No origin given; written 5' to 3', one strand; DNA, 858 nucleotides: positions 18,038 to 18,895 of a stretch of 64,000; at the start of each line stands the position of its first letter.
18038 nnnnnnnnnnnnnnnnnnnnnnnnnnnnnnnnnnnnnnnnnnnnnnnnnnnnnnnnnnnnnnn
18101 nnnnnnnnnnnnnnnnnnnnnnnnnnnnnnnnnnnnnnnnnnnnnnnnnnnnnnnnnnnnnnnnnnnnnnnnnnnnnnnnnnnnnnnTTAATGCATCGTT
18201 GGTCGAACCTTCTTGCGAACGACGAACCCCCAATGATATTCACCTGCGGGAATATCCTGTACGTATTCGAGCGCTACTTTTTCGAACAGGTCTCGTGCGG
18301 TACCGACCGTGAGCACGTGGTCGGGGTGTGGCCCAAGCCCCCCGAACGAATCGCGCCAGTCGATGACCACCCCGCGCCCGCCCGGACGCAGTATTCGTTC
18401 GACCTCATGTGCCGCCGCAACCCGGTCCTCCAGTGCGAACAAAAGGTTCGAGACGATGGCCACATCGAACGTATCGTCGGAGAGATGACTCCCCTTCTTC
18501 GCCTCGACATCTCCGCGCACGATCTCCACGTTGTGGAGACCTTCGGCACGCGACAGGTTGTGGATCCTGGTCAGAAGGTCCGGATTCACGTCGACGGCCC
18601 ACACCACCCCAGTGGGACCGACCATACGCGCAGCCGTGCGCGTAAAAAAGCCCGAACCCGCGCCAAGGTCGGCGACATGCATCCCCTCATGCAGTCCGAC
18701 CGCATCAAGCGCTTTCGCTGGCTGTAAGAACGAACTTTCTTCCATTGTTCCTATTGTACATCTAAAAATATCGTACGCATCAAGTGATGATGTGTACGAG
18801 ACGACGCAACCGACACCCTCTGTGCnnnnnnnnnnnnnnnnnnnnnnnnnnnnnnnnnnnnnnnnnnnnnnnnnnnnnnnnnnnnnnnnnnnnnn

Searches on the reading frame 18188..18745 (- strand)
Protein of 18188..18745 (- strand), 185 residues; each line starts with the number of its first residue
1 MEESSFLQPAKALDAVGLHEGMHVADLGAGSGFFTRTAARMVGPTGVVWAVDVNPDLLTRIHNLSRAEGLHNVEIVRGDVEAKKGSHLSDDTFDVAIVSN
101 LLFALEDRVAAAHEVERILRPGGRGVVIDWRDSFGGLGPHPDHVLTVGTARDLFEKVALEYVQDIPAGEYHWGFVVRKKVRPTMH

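Call 9: search_protein_families(library=pfam, proteins=[window:18188-18745:-], max_evalue=0.01)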
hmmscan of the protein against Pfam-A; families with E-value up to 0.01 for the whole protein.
window:18188-18745:- (185 aa): 11 families
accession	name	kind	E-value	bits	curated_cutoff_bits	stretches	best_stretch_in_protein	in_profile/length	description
PF13847.12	Methyltransf_31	-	1.5e-18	67.3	27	1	19-131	2-113/145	Methyltransferase domain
PF13649.12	Methyltransf_25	-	4.9e-16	59.6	27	1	24-123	1-97/97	Methyltransferase domain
PF08241.18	Methyltransf_11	-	4e-15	56.7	21.2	1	26-125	2-93/95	Methyltransferase domain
PF01209.24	Ubie_methyltran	-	4.8e-13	49.4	20.1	1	12-129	39-153/233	ubiE/COQ5 methyltransferase family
PF08242.18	Methyltransf_12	-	3.4e-11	44.2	30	1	26-124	2-97/98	Methyltransferase domain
PF01135.25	PCMT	-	1.5e-09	38.4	20.3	1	8-79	61-132/210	Protein-L-isoaspartate(D-aspartate) O-methyltransferase (PCMT)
PF01728.25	FtsJ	-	3.6e-07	30.7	24.1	1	11-96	11-95/181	FtsJ-like methyltransferase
PF13489.12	Methyltransf_23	-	2.9e-05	24.3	27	1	16-134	16-123/164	Methyltransferase domain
PF01189.24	Methyltr_RsmB-F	-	0.00092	19.4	27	1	18-96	6-83/199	16S rRNA methyltransferase RsmB/F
PF05175.20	MTS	-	0.003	17.7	23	1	20-100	31-105/170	Methyltransferase small domain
PF01269.23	Fibrillarin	-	0.0084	15.7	27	0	11-63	62-114/227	Fibrillarin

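Call 42: search_protein_families(library=ncbifam, proteins=[window:18188-18745:-], max_evalue=0.1)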
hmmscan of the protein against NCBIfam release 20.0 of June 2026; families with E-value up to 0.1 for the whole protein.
window:18188-18745:- (185 aa): 62 families (the best 25 are shown)
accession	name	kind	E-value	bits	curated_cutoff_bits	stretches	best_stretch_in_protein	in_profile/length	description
NF008823.0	PRK11873.1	subfamily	5.2e-18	65.5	263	1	16-129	73-183/272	arsenite methyltransferase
NF041537.1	ArsM_AhpD_UU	exception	4.1e-17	62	510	1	18-129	74-182/345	arsenite methyltransferase/AhpD domain selenoprotein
NF047649.1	MTase_UXPK_star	exception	5.9e-16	58.3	460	1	18-129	75-183/283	methyltransferase/UXPK-star double selenoprotein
NF041536.1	ArsM_DUF2284_UU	exception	8.3e-16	57.4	575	1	18-129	74-182/459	arsenite methyltransferase/DUF2284 domain selenoprotein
NF001240.0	PRK00216.1-1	equivalog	1.4e-15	57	378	1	13-130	56-171/251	bifunctional demethylmenaquinone methyltransferase/2-methoxy-6-polyprenyl-1,4-benzoquinol methylase UbiE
NF052510.1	methyltran_MpqE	exception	6.2e-13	48.7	335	1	11-130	37-154/234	methyl-plastoquinone biosynthesis methyltransferase MpqE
TIGR04364.1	methyltran_FxLD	equivalog_domain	2.4e-12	46.6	320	1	10-98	72-156/394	methyltransferase, FxLD system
TIGR02469.1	CbiT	equivalog_domain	1.7e-11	44.4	78.3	1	12-126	11-119/124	precorrin-6Y C5,15-methyltransferase (decarboxylating) subunit CbiT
NF043040.1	corrin_prot_MT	hypoth_equivalog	3.3e-10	39.8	180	1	19-129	40-149/216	corrinoid protein-associated methyltransferase CpaM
NF001243.0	PRK00216.1-4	equivalog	9e-10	38.3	235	1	13-129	40-153/237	demethylmenaquinone methyltransferase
NF001790.0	PRK00517.3-3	equivalog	9.4e-10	38.3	269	1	18-126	120-222/262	50S ribosomal protein L11 methyltransferase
NF001244.0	PRK00216.1-5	equivalog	1.1e-09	38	216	1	11-130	39-156/236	bifunctional demethylmenaquinone methyltransferase/2-methoxy-6-polyprenyl-1,4-benzoquinol methylase UbiE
TIGR01934.1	MenG_MenH_UbiE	subfamily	5.1e-09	35.7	158.35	1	12-130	31-144/223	ubiquinone/menaquinone biosynthesis methyltransferase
TIGR02752.1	MenG_heptapren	equivalog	6.6e-09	35.6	419.85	1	15-129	40-151/231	demethylmenaquinone methyltransferase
NF040538.1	methyl_ArsM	equivalog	1.3e-08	34.4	500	1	19-59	60-100/356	arsinothricin biosynthesis methyltransferase ArsM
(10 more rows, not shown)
